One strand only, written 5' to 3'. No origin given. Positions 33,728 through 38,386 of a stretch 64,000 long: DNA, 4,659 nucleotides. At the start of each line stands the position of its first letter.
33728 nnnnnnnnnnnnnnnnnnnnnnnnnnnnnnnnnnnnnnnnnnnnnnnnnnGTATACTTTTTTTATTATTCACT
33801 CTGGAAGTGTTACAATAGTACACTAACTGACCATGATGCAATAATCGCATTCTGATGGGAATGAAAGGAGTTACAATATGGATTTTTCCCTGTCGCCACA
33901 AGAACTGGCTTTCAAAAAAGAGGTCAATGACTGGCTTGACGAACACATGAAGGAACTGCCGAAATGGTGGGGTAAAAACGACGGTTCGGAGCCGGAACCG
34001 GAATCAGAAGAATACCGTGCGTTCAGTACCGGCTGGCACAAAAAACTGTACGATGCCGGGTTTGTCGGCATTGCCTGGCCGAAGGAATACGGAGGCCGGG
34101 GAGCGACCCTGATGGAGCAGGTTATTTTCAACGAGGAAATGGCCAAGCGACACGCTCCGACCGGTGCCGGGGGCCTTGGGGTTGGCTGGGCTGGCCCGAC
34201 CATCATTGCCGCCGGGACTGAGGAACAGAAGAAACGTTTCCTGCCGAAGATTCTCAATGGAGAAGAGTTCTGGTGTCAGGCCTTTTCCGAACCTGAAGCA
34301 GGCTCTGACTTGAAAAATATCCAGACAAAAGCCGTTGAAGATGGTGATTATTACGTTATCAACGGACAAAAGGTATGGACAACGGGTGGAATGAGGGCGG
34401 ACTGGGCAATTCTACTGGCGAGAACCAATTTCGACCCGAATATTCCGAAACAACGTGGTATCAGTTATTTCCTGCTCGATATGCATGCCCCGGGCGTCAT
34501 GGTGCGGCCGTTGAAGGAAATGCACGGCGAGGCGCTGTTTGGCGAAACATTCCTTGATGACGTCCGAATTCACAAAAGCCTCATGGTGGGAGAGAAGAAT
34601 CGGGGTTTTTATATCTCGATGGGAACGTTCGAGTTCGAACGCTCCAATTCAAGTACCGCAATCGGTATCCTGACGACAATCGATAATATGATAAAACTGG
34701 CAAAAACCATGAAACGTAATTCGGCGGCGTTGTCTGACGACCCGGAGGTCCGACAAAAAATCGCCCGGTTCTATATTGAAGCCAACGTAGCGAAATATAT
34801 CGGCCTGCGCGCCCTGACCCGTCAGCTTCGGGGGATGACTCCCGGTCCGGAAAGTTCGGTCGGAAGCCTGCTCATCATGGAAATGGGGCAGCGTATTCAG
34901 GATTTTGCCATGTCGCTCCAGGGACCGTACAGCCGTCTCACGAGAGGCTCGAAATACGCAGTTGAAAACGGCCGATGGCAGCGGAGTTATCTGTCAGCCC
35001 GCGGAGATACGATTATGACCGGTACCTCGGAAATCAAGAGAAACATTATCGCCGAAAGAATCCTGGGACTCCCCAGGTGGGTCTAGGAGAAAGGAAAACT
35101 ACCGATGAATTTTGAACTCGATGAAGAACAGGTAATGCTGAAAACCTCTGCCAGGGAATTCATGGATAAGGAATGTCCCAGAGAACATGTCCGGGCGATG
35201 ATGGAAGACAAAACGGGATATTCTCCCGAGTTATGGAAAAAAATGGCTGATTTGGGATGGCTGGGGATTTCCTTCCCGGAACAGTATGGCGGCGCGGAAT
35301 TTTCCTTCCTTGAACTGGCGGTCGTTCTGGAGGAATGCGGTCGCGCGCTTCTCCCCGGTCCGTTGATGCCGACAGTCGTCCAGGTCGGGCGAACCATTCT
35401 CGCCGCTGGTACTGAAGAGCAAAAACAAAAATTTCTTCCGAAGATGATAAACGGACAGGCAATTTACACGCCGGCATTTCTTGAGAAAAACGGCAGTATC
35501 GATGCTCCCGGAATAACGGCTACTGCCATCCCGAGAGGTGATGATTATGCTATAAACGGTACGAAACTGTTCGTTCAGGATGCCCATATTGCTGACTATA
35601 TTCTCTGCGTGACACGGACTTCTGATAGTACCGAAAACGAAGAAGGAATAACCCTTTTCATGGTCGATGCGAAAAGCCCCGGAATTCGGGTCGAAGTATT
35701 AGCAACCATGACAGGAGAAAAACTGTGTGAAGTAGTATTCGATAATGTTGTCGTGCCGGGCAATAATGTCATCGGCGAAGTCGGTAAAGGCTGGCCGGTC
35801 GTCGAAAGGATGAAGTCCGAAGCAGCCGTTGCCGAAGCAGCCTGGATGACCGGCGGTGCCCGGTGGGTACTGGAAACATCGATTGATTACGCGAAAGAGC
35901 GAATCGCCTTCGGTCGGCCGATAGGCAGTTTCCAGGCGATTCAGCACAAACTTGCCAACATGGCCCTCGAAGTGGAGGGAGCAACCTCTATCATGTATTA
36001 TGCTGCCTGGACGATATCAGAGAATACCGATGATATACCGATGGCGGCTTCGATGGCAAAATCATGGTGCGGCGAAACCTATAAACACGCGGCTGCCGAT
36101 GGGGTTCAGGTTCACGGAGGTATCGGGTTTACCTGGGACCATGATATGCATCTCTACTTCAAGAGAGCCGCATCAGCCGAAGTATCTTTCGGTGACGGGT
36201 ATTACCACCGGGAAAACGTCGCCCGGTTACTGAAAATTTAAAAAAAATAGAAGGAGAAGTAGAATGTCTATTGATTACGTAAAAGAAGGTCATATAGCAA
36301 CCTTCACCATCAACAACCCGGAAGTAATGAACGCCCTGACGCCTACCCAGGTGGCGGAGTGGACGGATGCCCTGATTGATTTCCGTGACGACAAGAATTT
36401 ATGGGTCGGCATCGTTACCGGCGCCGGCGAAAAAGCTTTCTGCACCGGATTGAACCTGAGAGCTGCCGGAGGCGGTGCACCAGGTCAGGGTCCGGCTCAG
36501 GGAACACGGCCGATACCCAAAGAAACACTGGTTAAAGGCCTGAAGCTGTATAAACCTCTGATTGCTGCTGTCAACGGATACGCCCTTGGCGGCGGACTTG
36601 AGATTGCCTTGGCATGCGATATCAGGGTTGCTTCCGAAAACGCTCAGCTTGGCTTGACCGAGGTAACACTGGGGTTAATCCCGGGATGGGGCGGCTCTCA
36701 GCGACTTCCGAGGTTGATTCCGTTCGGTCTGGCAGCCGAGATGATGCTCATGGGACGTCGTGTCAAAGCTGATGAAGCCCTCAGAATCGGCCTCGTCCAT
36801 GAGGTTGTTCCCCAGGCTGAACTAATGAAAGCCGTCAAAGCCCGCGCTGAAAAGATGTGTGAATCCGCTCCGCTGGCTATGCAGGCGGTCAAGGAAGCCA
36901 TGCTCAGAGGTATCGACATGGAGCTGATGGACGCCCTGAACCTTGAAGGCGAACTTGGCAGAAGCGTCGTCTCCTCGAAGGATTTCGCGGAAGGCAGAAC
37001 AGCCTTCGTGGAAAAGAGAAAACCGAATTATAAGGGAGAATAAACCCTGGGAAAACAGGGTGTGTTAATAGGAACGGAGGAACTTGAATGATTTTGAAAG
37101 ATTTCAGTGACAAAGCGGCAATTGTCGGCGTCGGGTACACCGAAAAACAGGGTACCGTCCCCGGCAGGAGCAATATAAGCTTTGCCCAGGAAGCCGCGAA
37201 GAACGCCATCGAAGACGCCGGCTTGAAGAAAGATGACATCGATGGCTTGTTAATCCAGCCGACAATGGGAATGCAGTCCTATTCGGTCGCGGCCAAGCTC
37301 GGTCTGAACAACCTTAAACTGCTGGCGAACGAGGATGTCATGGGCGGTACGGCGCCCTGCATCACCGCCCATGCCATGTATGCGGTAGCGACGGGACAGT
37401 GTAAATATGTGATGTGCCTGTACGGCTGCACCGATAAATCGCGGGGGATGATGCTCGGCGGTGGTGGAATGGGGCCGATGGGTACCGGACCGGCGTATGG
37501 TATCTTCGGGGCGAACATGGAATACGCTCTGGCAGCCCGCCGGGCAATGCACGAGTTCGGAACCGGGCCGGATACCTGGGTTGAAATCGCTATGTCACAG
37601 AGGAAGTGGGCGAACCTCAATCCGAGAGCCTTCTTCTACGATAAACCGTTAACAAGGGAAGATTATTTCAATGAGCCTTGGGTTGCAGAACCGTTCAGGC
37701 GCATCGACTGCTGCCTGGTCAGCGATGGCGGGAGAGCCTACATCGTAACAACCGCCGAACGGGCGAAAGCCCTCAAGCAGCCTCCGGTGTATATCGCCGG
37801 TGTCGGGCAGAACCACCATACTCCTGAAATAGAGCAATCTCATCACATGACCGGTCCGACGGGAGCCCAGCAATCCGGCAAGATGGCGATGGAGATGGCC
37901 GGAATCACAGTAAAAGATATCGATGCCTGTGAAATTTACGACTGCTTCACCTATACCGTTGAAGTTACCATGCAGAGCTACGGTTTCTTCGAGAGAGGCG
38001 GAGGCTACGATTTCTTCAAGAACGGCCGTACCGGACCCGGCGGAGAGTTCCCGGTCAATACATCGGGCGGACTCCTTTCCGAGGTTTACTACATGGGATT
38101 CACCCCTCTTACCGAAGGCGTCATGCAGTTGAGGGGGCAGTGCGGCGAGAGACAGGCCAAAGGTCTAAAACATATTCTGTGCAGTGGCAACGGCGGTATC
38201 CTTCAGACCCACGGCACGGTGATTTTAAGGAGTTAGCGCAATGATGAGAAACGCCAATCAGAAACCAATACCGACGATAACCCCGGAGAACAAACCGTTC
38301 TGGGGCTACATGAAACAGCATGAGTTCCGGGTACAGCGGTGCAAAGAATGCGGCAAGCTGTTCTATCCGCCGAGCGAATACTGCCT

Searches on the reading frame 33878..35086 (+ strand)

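Call 84: search_protein_families(library=pfam, proteins=[window:33878-35086:+], max_evalue=0.00001)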
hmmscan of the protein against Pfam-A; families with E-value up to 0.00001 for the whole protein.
window:33878-35086:+ (402 aa): 3 families
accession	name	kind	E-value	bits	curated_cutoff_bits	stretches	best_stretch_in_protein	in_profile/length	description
PF00441.29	Acyl-CoA_dh_1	-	7.7e-23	81.7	22.4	1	241-396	1-150/150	Acyl-CoA dehydrogenase, C-terminal domain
PF02771.21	Acyl-CoA_dh_N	-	1.9e-21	77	22.9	1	7-129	2-113/113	Acyl-CoA dehydrogenase, N-terminal domain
PF02770.24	Acyl-CoA_dh_M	-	2.2e-20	73.1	33.3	1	133-229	1-97/97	Acyl-CoA dehydrogenase, middle domain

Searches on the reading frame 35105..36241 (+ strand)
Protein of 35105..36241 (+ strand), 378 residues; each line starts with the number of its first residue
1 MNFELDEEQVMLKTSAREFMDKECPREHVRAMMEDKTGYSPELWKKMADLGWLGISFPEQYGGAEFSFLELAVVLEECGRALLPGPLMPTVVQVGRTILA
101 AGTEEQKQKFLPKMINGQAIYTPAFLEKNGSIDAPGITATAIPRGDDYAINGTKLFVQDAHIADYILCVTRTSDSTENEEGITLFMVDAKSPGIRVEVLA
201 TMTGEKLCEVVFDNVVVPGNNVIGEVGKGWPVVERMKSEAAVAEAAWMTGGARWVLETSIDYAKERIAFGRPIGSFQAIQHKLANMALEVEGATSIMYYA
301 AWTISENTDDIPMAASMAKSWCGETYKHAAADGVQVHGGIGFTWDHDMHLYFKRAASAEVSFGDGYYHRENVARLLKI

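Call 84: search_protein_families(library=pfam, proteins=[window:35105-36241:+], max_evalue=0.00001)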
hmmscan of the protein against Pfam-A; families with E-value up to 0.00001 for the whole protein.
window:35105-36241:+ (378 aa): 4 families
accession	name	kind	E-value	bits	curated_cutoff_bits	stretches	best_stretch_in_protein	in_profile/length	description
PF00441.29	Acyl-CoA_dh_1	-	3.5e-32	112.1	22.4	1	227-374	1-147/150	Acyl-CoA dehydrogenase, C-terminal domain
PF02771.21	Acyl-CoA_dh_N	-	1e-30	106.9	22.9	1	7-118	2-113/113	Acyl-CoA dehydrogenase, N-terminal domain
PF02770.24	Acyl-CoA_dh_M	-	1.5e-15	57.5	33.3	1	127-215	6-97/97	Acyl-CoA dehydrogenase, middle domain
PF08028.16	Acyl-CoA_dh_2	-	3.5e-10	40.7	22.7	1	245-348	4-116/134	Acyl-CoA dehydrogenase, C-terminal domain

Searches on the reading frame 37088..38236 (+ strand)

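Call 84: search_protein_families(library=pfam, proteins=[window:37088-38236:+], max_evalue=0.00001)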
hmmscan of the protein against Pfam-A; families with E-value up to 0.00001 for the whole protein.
window:37088-38236:+ (382 aa): 1 family
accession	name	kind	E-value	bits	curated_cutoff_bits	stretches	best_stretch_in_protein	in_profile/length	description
PF22691.2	Thiolase_C_1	-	4.7e-46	156.5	28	1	240-381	1-143/144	Thiolase C-terminal domain-like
